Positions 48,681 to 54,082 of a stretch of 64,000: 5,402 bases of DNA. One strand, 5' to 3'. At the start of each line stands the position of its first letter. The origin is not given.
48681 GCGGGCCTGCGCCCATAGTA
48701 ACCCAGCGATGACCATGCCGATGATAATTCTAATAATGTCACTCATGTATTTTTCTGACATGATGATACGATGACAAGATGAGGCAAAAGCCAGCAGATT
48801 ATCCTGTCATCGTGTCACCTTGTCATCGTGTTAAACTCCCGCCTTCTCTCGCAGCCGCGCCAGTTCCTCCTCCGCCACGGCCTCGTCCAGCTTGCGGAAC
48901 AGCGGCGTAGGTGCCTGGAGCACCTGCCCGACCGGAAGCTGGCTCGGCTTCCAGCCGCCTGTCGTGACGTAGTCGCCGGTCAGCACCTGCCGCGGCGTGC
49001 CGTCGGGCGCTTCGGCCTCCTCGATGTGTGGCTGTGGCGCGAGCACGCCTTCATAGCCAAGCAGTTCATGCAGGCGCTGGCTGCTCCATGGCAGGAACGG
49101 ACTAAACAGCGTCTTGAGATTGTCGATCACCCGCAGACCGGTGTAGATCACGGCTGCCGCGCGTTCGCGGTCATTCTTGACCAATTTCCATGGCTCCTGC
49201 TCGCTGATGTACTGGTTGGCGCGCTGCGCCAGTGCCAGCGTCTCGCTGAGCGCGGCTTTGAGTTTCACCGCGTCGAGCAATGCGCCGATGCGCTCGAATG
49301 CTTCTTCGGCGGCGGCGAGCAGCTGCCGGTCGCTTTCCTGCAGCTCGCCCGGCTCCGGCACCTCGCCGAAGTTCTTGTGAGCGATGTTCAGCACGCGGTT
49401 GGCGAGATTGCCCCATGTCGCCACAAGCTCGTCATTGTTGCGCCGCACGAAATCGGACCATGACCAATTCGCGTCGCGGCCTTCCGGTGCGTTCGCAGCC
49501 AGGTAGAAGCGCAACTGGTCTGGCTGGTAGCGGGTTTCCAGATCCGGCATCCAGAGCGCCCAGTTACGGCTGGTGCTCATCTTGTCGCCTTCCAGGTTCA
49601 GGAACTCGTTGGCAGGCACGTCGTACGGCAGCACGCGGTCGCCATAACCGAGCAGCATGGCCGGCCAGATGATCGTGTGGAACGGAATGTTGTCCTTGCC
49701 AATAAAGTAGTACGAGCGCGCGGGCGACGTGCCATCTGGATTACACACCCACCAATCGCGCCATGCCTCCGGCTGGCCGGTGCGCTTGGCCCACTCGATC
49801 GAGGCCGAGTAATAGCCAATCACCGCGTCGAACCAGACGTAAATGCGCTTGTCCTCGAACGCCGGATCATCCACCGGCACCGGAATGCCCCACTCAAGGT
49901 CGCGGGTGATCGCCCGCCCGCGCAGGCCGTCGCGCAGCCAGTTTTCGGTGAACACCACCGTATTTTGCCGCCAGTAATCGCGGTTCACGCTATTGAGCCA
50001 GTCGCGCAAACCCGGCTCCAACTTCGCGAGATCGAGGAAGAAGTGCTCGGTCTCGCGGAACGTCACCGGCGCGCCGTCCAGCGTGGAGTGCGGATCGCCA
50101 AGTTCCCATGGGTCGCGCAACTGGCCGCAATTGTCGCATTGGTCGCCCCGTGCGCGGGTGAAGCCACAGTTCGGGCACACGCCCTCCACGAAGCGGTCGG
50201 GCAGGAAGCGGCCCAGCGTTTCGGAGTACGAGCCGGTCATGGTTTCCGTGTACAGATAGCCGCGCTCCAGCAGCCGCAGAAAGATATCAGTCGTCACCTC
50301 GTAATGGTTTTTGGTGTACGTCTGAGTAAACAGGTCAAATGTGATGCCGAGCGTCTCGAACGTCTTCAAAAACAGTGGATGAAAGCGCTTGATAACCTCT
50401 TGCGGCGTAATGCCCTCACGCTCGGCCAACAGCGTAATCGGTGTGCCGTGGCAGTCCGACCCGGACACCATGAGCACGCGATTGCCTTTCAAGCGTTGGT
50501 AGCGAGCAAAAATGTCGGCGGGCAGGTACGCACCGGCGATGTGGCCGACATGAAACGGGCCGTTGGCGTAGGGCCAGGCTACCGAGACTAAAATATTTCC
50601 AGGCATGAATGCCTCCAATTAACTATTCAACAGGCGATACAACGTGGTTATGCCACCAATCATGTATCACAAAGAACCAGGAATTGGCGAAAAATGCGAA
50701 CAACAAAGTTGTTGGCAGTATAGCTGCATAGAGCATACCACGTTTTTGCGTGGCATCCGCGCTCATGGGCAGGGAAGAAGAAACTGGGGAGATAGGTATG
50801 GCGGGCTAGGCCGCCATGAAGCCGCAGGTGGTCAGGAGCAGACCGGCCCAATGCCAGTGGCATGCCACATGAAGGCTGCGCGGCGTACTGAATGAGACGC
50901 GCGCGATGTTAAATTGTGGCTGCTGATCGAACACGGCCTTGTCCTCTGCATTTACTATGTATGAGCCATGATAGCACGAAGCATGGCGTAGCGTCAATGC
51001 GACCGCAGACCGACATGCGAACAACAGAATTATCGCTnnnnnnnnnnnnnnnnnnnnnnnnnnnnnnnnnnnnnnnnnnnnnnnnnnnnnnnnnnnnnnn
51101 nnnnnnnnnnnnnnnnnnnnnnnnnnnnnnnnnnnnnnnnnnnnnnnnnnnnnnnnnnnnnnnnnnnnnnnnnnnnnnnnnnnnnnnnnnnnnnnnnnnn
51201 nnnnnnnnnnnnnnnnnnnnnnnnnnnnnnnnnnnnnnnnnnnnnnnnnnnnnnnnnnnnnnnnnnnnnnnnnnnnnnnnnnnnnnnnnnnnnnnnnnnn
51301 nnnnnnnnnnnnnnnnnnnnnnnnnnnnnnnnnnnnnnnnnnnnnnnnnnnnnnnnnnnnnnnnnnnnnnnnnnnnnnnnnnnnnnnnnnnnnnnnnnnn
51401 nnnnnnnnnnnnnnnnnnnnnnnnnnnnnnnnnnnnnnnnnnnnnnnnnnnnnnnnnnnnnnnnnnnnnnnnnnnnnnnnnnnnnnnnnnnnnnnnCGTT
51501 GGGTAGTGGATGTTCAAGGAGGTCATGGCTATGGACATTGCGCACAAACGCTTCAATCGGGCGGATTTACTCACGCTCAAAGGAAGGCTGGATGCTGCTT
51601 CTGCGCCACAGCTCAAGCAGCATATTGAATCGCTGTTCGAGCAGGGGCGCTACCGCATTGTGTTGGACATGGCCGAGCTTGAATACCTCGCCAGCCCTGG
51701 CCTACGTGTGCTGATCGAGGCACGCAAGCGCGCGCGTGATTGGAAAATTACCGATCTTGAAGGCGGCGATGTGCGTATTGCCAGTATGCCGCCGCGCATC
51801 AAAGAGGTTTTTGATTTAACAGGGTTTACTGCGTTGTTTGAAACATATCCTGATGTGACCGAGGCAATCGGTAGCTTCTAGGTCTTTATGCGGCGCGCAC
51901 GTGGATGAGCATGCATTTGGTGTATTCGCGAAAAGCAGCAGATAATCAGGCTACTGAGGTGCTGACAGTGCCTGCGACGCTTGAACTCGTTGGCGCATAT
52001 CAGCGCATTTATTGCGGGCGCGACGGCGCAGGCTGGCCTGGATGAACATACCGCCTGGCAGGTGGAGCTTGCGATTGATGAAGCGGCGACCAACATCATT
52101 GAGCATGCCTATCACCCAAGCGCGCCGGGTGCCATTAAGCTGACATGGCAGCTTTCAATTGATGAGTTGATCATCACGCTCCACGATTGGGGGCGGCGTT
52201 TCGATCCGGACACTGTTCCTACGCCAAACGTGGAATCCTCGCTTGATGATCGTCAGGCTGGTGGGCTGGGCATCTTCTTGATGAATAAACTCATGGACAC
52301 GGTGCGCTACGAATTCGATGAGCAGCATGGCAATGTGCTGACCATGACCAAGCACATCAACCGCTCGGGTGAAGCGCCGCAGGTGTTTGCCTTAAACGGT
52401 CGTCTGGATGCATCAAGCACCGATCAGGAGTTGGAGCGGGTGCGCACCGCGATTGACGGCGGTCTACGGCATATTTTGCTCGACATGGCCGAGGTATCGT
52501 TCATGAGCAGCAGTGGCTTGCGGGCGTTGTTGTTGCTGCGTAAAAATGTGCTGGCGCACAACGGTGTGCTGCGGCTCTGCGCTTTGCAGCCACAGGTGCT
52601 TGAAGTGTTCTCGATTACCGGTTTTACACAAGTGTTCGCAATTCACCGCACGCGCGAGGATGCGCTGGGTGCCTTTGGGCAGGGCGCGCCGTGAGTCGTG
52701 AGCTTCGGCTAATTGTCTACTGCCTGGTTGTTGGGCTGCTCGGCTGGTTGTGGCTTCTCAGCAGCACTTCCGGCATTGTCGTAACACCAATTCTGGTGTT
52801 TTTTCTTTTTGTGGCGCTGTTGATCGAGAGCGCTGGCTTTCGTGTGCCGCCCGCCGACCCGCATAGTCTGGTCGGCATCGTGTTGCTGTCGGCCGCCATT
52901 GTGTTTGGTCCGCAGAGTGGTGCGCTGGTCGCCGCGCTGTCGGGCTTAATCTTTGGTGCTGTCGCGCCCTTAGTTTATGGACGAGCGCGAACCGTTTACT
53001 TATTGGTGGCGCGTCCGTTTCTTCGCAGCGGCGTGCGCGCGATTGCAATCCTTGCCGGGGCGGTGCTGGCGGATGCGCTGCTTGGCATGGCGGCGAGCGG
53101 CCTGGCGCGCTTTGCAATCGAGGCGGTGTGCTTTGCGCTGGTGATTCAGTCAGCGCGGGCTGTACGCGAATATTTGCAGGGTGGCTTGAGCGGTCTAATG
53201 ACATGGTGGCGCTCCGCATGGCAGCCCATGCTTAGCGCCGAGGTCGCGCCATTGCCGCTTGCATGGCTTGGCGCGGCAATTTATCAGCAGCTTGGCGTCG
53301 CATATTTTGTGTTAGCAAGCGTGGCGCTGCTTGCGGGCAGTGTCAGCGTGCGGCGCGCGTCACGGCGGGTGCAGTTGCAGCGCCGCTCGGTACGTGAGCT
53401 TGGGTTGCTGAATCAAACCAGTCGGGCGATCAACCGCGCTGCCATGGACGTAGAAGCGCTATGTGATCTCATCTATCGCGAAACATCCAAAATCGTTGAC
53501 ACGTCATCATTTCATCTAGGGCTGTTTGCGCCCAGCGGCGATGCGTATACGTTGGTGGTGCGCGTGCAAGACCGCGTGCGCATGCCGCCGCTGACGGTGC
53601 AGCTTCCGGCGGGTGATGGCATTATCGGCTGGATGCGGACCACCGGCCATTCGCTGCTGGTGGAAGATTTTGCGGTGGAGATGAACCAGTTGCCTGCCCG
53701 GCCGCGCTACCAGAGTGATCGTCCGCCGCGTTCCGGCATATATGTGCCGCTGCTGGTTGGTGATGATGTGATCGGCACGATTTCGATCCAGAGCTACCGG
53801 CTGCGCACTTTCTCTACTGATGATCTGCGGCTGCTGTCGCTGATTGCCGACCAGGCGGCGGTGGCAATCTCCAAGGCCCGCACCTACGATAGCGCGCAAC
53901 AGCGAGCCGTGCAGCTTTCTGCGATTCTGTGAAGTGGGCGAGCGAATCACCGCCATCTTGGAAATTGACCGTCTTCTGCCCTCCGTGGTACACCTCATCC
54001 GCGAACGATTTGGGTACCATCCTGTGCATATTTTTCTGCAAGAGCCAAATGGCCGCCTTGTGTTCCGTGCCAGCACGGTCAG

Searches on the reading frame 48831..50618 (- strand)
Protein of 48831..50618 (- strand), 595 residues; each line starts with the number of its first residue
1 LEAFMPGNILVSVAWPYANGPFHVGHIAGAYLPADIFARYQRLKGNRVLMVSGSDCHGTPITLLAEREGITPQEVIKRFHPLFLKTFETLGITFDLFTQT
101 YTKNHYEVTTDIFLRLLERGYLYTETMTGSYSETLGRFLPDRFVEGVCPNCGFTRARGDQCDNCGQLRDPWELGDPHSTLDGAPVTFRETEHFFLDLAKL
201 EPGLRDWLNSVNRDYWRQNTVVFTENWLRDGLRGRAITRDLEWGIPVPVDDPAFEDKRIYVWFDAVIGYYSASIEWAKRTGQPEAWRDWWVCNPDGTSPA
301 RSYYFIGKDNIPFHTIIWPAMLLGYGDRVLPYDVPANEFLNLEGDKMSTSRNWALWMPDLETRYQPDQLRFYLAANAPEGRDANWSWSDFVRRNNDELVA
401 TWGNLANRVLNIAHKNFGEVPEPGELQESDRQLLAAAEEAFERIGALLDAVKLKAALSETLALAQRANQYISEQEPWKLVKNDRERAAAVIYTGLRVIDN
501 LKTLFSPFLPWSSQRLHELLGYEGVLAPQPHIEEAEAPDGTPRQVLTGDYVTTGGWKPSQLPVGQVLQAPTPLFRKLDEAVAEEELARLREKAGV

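Call 9: search_protein_families(library=pfam, proteins=[window:48831-50618:-])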
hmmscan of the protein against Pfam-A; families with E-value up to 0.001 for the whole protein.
window:48831-50618:- (595 aa): 5 families
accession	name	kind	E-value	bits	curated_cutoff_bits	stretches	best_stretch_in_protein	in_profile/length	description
PF09334.17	tRNA-synt_1g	-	1.9e-142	475.1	20.1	1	9-410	1-391/391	tRNA synthetases class I (M)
PF00133.28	tRNA-synt_1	-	1.9e-16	60.3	22.7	1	14-249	30-245/414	tRNA synthetases class I (I, L, M and V)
PF19303.5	Anticodon_3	-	1.1e-15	58.2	23.5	1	420-523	1-104/152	Anticodon binding domain of methionyl tRNA ligase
PF01406.26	tRNA-synt_1e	-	2.4e-06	27.6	27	0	337-375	244-282/301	tRNA synthetases class I (C) catalytic domain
PF08264.19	Anticodon_1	-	0.00099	19.4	25.1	0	430-530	1-105/148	Anticodon-binding domain of tRNA ligase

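Call 41: find_related_loci(query=window:48831-50618:-, collection=metagenome_contigs, flank=10000)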
Query window:48831-50618:- (595 aa) in metagenome_contigs; peptide patterns used: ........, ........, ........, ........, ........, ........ (x = any residue, [..] = any of these).
101 stretches matched a pattern; 61 encode a relative of the query (tblastn E <= 1e-3); 61 distinct loci.
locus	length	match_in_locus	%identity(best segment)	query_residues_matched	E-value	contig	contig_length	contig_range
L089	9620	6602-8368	78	5-592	0e+0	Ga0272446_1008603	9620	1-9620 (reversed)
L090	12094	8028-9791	69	1-592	0e+0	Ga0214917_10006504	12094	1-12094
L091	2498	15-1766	68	4-592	0e+0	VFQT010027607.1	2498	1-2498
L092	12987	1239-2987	68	5-592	0e+0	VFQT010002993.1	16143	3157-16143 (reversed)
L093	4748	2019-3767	68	5-592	0e+0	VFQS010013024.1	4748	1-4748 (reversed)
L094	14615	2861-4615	67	3-592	0e+0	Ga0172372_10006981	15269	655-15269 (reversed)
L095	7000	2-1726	68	5-584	0e+0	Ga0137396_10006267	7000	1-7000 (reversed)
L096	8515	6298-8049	67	4-590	0e+0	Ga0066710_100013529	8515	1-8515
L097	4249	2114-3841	67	4-584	0e+0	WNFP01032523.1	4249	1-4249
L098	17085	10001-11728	67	4-584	0e+0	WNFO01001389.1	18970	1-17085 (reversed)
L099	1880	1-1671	69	17-578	0e+0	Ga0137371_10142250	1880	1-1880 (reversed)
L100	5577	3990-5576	70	2-534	0e+0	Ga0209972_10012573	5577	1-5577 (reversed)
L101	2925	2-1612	69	52-592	0e+0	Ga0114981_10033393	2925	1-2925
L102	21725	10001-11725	62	9-589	0e+0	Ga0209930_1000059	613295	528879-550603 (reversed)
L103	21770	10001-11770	55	2-589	0e+0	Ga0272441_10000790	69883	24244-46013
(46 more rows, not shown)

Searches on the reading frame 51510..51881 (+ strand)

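Call 87: search_protein_families(library=pfam, max_evalue=0.00001, proteins=[window:51510-51881:+])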
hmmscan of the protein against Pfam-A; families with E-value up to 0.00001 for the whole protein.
window:51510-51881:+ (123 aa): 2 families
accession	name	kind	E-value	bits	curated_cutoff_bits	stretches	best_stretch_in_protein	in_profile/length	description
PF01740.26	STAS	-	4.9e-17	62.1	22.6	1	20-119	12-106/106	STAS domain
PF13466.11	STAS_2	-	2e-13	50.7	29.2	1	21-106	1-79/80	STAS domain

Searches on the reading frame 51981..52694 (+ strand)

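Call 87: search_protein_families(library=pfam, max_evalue=0.00001, proteins=[window:51981-52694:+])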
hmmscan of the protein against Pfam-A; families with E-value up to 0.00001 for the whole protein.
window:51981-52694:+ (237 aa): 4 families
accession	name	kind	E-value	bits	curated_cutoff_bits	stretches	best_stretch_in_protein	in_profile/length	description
PF13581.12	HATPase_c_2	-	1.2e-29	103.4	27.4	1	3-124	7-127/127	Histidine kinase-like ATPase domain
PF01740.26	STAS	-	1.2e-19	70.5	22.6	1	135-228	12-106/106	STAS domain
PF13466.11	STAS_2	-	1.1e-12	48.3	29.2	1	137-215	2-79/80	STAS domain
PF02518.31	HATPase_c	-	7.1e-06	26.9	26.4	0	28-122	6-105/111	Histidine kinase-, DNA gyrase B-, and HSP90-like ATPase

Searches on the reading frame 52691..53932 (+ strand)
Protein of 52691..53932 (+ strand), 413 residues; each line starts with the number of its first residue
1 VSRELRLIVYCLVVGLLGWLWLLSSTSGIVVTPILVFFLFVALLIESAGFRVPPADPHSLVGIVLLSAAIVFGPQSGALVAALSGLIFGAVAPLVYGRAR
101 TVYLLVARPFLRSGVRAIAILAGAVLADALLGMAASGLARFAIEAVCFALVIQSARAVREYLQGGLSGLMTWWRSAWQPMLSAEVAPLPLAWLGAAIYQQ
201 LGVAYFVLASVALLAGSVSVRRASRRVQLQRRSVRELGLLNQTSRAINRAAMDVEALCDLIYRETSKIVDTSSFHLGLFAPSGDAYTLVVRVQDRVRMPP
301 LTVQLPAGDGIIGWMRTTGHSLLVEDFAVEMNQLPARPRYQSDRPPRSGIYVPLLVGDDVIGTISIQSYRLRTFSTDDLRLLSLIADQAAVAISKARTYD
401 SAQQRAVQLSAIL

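Call 87: search_protein_families(library=pfam, max_evalue=0.00001, proteins=[window:52691-53932:+])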
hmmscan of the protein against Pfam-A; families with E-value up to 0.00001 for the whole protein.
window:52691-53932:+ (413 aa): 3 families
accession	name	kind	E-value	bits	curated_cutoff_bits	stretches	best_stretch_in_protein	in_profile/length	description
PF13185.12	GAF_2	-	1e-14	55.3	28.6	1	252-393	2-135/136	GAF domain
PF01590.32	GAF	-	4e-12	47.3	22.4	1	253-393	1-133/133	GAF domain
PF13492.12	GAF_3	-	2.5e-06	28.4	27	1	342-394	76-128/129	GAF domain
